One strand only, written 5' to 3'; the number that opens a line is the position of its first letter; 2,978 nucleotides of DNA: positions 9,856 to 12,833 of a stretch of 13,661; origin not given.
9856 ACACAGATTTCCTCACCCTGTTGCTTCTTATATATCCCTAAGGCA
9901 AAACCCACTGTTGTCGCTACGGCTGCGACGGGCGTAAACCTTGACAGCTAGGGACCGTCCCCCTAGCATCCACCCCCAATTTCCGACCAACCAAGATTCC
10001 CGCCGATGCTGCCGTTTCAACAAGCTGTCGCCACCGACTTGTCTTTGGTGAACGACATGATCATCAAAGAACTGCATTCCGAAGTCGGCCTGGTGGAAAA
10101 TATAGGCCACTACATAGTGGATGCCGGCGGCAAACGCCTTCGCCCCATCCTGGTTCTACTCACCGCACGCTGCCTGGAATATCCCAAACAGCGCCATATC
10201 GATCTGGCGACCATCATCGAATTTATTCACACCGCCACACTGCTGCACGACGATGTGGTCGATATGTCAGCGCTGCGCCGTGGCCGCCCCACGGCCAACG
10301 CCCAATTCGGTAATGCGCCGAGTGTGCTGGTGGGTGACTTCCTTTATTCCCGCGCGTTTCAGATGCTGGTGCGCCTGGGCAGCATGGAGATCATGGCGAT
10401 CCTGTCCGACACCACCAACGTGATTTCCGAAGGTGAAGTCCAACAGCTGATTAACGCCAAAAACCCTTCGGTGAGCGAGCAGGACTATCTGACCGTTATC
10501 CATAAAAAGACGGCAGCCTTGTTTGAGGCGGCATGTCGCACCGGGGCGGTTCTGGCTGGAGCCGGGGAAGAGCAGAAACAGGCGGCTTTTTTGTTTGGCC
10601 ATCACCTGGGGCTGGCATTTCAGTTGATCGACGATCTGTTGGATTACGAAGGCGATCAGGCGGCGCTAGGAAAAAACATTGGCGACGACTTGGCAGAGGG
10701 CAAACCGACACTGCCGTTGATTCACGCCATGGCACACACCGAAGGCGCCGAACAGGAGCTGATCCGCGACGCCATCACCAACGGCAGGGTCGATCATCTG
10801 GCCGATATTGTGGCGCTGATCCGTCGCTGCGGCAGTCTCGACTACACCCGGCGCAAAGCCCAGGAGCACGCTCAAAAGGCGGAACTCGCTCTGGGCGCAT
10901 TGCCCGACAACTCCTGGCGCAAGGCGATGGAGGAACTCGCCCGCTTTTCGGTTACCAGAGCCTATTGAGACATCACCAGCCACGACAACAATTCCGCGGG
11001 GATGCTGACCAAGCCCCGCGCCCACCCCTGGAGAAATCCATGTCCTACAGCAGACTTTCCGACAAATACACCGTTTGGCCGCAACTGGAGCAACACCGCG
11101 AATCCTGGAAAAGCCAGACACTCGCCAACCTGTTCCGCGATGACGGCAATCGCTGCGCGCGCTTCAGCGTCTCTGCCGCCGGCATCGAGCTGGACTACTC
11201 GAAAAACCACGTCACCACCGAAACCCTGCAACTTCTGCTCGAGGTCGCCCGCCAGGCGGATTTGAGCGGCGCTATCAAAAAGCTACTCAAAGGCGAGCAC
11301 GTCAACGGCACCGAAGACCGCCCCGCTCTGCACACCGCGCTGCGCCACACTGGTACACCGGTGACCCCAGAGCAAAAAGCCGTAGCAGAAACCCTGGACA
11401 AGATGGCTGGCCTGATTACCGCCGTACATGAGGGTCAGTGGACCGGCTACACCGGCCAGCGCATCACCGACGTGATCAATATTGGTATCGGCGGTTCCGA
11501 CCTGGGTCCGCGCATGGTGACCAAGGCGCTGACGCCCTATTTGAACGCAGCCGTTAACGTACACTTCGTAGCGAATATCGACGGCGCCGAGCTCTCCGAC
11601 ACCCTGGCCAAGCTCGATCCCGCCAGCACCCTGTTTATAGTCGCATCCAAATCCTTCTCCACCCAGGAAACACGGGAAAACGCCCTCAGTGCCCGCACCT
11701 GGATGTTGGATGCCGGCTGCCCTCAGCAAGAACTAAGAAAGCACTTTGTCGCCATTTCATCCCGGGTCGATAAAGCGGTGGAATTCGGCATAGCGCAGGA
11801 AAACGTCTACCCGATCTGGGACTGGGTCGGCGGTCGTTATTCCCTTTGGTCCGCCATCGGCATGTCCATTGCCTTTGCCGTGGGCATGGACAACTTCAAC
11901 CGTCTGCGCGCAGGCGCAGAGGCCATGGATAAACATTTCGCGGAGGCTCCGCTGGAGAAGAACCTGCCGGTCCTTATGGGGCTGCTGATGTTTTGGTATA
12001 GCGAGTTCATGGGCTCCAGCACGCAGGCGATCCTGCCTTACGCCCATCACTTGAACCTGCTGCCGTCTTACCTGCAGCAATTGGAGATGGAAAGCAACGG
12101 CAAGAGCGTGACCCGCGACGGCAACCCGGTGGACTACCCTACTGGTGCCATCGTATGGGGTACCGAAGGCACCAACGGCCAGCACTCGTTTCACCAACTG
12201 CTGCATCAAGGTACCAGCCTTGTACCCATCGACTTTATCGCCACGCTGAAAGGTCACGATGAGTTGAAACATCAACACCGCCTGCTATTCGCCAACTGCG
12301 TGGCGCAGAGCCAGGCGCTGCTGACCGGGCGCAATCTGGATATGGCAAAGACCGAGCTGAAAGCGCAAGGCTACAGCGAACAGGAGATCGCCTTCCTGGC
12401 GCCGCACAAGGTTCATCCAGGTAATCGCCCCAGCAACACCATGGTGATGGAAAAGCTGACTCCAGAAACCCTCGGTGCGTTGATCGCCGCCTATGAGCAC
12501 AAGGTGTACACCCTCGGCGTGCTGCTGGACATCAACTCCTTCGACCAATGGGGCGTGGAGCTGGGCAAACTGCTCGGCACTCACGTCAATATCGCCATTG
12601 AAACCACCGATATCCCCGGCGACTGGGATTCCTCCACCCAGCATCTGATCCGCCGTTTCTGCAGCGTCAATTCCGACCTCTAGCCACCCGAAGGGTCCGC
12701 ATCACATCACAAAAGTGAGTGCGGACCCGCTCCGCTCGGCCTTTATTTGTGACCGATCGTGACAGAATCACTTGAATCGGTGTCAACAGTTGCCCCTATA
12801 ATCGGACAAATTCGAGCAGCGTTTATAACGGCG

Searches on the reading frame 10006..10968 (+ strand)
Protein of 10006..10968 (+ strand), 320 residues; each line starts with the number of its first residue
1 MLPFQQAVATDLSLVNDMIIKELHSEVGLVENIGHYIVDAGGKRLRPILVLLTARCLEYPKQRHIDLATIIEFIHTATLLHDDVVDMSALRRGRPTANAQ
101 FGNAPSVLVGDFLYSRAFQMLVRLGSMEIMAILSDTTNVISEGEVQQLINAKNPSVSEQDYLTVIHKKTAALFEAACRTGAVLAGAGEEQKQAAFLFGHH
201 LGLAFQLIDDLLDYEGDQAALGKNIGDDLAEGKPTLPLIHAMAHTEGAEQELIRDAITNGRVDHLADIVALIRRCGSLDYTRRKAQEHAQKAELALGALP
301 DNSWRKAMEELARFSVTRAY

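Call 7: search_protein_families(library=pfam, proteins=[window:10006-10968:+], max_evalue=0.01)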
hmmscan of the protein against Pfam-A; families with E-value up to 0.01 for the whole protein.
window:10006-10968:+ (320 aa): 1 family
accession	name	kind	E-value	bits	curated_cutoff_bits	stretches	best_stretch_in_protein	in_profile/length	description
PF00348.22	polyprenyl_synt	-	4.3e-82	275.6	27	1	30-268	4-247/251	Polyprenyl synthetase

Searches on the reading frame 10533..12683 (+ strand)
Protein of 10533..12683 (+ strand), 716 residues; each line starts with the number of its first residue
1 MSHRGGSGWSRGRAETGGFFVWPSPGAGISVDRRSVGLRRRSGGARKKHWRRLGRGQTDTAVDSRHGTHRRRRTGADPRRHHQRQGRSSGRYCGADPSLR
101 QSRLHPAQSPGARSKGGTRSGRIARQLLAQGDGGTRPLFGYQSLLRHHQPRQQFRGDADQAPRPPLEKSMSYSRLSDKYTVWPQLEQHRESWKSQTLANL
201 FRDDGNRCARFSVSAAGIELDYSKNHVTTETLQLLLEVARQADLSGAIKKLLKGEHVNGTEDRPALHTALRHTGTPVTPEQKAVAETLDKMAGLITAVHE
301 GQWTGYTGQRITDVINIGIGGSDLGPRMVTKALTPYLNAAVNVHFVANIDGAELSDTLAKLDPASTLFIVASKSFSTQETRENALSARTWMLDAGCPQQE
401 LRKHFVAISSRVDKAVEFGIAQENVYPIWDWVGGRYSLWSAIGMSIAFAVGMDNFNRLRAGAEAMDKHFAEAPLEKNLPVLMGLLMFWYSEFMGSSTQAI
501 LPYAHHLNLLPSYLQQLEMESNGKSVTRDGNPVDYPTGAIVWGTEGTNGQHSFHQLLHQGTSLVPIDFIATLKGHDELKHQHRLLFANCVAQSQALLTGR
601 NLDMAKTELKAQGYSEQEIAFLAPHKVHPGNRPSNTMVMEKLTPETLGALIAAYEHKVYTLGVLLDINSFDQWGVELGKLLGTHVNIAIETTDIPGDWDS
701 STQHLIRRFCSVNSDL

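Call 7: search_protein_families(library=pfam, proteins=[window:10533-12683:+], max_evalue=0.01)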
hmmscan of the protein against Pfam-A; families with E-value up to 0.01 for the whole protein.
window:10533-12683:+ (716 aa): 1 family
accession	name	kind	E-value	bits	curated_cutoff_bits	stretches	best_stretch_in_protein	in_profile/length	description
PF00342.24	PGI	-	7.7e-186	618.9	22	1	221-706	1-486/486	Phosphoglucose isomerase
